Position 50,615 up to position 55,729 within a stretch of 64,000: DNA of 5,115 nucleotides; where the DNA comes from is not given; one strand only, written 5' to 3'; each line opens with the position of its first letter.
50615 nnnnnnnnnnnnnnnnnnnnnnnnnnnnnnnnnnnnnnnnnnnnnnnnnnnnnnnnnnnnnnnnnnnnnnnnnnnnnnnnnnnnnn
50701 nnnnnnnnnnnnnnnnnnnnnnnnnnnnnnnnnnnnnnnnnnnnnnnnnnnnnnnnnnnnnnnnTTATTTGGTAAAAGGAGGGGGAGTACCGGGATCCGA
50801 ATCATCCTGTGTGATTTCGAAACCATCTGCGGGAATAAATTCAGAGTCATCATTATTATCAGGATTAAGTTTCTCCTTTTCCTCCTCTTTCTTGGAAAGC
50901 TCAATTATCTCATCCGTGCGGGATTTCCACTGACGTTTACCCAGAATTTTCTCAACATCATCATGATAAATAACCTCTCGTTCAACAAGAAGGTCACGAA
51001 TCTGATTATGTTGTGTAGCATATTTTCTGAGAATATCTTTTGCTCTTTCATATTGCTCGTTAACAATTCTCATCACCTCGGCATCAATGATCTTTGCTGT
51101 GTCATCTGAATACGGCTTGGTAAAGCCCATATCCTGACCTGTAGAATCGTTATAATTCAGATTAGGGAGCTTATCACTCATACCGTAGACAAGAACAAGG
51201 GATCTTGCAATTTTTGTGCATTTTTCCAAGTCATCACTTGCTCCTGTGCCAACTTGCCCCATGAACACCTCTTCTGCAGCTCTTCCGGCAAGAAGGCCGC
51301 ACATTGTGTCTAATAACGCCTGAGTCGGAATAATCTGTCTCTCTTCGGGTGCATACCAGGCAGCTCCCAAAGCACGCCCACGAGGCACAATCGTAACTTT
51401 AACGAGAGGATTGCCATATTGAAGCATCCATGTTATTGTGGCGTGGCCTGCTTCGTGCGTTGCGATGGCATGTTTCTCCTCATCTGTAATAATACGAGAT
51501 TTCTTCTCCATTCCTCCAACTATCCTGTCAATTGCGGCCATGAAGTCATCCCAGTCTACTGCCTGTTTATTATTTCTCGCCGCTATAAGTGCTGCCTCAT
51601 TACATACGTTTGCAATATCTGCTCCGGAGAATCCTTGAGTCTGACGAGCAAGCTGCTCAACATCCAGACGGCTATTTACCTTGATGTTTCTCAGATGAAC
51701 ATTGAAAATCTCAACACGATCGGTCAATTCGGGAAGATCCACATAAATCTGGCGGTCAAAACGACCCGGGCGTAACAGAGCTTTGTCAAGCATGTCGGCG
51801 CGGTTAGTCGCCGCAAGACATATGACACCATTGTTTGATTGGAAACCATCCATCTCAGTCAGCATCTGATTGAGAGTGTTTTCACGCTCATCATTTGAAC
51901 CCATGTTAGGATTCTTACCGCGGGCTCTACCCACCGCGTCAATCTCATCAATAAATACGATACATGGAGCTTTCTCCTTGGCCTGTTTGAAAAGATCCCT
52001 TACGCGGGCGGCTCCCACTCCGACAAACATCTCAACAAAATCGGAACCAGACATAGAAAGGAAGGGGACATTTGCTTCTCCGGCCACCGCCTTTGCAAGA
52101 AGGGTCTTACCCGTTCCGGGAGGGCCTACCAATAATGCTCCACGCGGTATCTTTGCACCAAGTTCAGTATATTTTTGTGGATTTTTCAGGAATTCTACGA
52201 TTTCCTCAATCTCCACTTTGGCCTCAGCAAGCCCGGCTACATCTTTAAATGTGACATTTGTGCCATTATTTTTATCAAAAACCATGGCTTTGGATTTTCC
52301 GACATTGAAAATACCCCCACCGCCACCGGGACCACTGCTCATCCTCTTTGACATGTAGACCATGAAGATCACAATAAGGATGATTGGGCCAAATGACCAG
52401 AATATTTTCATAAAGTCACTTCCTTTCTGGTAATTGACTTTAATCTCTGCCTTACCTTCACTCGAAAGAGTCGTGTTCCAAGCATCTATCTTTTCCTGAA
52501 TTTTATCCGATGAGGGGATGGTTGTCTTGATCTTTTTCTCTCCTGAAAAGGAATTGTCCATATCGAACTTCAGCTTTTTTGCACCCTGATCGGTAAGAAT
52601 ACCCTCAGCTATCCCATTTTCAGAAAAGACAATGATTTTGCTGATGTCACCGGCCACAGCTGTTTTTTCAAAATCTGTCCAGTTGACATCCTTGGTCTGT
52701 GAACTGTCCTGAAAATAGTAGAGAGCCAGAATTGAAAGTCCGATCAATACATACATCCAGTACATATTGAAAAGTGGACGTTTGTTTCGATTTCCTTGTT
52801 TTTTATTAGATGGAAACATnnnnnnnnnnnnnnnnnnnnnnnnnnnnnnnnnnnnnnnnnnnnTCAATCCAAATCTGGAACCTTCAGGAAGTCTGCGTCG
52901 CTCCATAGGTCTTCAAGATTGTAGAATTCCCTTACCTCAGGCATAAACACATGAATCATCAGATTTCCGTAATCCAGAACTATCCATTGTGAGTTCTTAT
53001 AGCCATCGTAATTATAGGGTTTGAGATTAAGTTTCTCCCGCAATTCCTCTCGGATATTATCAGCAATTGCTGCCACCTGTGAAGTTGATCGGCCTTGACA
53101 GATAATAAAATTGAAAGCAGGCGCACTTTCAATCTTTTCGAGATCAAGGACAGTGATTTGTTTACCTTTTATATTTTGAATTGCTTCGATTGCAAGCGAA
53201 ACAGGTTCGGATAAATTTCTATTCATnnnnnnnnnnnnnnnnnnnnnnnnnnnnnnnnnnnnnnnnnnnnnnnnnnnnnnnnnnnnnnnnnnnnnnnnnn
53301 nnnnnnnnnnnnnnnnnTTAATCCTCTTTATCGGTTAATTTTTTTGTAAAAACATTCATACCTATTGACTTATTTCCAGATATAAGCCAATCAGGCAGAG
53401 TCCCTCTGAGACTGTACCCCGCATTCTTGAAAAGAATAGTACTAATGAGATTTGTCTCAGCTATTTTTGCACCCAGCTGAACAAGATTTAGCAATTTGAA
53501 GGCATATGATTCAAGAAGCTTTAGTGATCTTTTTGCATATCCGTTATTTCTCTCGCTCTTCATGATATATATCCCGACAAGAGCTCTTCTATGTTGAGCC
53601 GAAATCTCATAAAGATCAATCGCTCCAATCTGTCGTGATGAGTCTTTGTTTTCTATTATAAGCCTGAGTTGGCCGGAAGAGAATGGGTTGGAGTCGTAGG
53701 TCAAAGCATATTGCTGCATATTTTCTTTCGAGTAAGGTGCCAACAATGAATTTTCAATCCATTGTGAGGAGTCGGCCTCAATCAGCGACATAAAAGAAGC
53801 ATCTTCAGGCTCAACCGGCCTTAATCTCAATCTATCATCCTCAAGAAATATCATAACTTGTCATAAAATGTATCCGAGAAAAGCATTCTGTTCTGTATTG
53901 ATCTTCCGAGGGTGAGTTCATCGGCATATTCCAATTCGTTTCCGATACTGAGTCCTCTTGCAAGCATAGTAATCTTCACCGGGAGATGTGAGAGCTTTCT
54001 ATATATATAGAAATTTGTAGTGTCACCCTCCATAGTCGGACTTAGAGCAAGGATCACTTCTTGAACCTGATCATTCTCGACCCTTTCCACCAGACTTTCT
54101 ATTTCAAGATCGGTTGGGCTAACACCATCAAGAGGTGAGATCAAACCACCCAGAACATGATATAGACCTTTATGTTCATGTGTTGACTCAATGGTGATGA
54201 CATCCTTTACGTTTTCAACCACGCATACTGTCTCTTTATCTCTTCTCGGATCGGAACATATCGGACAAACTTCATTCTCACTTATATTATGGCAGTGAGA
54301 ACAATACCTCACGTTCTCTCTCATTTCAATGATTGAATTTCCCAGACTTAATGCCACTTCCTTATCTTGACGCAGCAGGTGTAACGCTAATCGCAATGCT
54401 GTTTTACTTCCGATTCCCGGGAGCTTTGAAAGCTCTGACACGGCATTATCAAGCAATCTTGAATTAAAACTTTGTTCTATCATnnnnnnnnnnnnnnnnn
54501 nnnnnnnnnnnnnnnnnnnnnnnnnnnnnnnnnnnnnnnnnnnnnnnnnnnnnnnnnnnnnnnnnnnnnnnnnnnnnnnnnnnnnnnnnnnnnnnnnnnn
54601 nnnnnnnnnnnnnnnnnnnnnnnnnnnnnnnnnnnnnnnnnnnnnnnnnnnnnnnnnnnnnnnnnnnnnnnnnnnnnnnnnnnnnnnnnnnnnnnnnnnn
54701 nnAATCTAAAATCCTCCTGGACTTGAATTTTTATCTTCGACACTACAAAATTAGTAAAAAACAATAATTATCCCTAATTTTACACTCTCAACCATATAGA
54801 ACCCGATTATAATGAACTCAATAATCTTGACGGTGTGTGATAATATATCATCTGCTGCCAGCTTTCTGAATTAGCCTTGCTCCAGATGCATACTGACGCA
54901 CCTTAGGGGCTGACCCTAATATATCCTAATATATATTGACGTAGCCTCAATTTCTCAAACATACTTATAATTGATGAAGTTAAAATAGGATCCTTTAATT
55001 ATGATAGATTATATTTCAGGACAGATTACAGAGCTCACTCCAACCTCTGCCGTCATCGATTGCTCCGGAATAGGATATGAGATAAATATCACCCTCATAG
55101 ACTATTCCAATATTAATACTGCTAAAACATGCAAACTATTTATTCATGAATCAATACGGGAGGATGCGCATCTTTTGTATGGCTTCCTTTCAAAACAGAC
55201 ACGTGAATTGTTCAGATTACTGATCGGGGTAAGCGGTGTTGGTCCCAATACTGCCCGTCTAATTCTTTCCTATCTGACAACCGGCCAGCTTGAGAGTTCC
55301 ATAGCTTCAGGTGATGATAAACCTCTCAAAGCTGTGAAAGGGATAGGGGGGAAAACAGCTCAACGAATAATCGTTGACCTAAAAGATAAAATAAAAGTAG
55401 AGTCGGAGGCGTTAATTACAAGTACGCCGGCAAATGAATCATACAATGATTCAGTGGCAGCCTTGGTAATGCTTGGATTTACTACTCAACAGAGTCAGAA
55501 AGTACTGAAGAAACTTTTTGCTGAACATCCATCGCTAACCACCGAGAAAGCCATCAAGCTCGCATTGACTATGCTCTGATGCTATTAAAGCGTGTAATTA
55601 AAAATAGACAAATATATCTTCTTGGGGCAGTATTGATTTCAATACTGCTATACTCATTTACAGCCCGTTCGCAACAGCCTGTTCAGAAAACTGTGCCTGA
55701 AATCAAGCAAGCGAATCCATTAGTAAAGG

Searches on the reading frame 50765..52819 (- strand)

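Call 59: search_protein_families(library=pfam, proteins=[window:50765-52819:-])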
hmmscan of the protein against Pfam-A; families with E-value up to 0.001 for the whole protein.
window:50765-52819:- (684 aa): 9 families
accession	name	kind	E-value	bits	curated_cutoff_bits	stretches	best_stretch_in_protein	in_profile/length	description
PF01434.24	Peptidase_M41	-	5e-58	196.6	29.9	1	442-625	1-191/191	Peptidase family M41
PF00004.35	AAA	-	3.2e-49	167.2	21.2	1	229-361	2-130/131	ATPase family associated with various cellular activities (AAA)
PF17862.7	AAA_lid_3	-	1.9e-16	59.7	27.2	1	385-427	2-44/45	AAA+ lid domain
PF06480.20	FtsH_ext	-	5.8e-08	33.3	25.5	1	20-83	1-55/103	FtsH Extracellular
PF07728.20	AAA_5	-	2.4e-05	24.8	22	1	229-345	3-132/139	AAA domain (dynein-related subfamily)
PF13401.12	AAA_22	-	0.00016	22.5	27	0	229-254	9-37/130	AAA domain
PF06068.19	TIP49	-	0.00024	20.8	23.8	1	226-261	51-88/347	TIP49 P-loop domain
PF13191.12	AAA_16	-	0.00036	21.5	32.6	0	225-249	24-48/167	AAA ATPase domain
PF20720.3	nSTAND3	-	0.00051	20.2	27.2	0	229-376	21-153/155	Novel STAND NTPase 3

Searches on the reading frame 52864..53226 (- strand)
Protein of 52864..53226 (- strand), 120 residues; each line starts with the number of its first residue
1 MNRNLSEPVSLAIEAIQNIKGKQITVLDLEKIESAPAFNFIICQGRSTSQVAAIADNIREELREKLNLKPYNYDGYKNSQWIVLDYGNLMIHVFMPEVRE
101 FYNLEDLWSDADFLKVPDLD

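Call 59: search_protein_families(library=pfam, proteins=[window:52864-53226:-])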
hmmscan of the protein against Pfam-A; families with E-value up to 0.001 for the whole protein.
window:52864-53226:- (120 aa): 1 family
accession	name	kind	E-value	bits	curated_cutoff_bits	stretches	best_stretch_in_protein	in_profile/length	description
PF02410.21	RsfS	-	6.2e-31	107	21.6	1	12-108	3-98/98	Ribosomal silencing factor during starvation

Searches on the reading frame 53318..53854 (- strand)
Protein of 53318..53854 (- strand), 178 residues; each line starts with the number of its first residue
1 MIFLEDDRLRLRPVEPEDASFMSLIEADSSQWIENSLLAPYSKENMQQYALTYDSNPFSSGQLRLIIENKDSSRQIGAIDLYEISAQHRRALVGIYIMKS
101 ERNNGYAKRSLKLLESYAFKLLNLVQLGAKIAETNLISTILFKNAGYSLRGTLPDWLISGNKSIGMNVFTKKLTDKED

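Call 59: search_protein_families(library=pfam, proteins=[window:53318-53854:-])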
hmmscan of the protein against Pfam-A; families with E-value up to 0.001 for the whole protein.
window:53318-53854:- (178 aa): 3 families
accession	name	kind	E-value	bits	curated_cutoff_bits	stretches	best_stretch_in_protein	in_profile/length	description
PF13302.13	Acetyltransf_3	-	8.1e-15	56.2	25.4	1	8-147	1-137/138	Acetyltransferase (GNAT) domain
PF13420.13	Acetyltransf_4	-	5.6e-09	36.6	24.3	1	59-167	46-154/155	Acetyltransferase (GNAT) domain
PF00583.31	Acetyltransf_1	-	1.3e-06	29.1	20.7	1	54-147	26-116/116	Acetyltransferase (GNAT) family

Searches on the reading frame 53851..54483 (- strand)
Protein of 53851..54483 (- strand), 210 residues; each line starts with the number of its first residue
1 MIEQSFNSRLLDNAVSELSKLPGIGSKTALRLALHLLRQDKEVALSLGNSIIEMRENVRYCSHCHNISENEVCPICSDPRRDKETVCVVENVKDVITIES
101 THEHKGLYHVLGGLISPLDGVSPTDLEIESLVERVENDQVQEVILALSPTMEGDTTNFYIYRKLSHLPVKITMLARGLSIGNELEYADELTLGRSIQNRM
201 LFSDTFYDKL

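Call 60: search_protein_families(library=pfam, proteins=[window:53851-54483:-])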
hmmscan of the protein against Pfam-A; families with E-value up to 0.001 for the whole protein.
window:53851-54483:- (210 aa): 6 families
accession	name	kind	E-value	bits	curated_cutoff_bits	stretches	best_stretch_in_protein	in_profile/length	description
PF13662.12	Toprim_4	-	1.7e-25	89.5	25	1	85-175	2-85/85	Toprim domain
PF21176.3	RecR_HhH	-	1.2e-13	51.1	27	1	12-53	2-43/45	RecR, helix-hairpin-helix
PF02132.21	RecR_ZnF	-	2e-09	37.4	22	1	58-78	1-21/21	RecR, Cys4-zinc finger domain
PF21175.2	RecR_C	-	2e-09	37.1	22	1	177-199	1-23/24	RecR, C-terminal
PF01751.28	Toprim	-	1.1e-08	35.6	23.1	1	85-169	1-91/96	Toprim domain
PF00633.29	HHH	-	0.00042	20.5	24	1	10-31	5-26/30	Helix-hairpin-helix motif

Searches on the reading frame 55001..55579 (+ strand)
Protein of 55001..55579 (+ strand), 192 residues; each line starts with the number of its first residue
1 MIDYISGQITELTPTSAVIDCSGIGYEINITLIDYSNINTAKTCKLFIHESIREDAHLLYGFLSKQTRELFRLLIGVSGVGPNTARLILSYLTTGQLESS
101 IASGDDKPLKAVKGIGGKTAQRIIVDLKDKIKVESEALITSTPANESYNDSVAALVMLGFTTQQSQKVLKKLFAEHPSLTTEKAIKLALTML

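Call 60: search_protein_families(library=pfam, proteins=[window:55001-55579:+])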
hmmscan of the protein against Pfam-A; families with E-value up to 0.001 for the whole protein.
window:55001-55579:+ (192 aa): 4 families
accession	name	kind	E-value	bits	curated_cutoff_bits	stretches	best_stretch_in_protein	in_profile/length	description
PF01330.27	RuvA_N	-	5.5e-21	74.9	23.6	1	1-61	1-61/61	RuvA N terminal domain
PF14520.12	HHH_5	-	1.3e-14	54.8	27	1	71-129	1-57/57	Helix-hairpin-helix domain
PF07499.19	RuvA_C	-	3.6e-09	37.4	24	1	148-189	3-43/47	RuvA, C-terminal domain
PF00633.29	HHH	-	2.1e-07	30.9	24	0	109-124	13-28/30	Helix-hairpin-helix motif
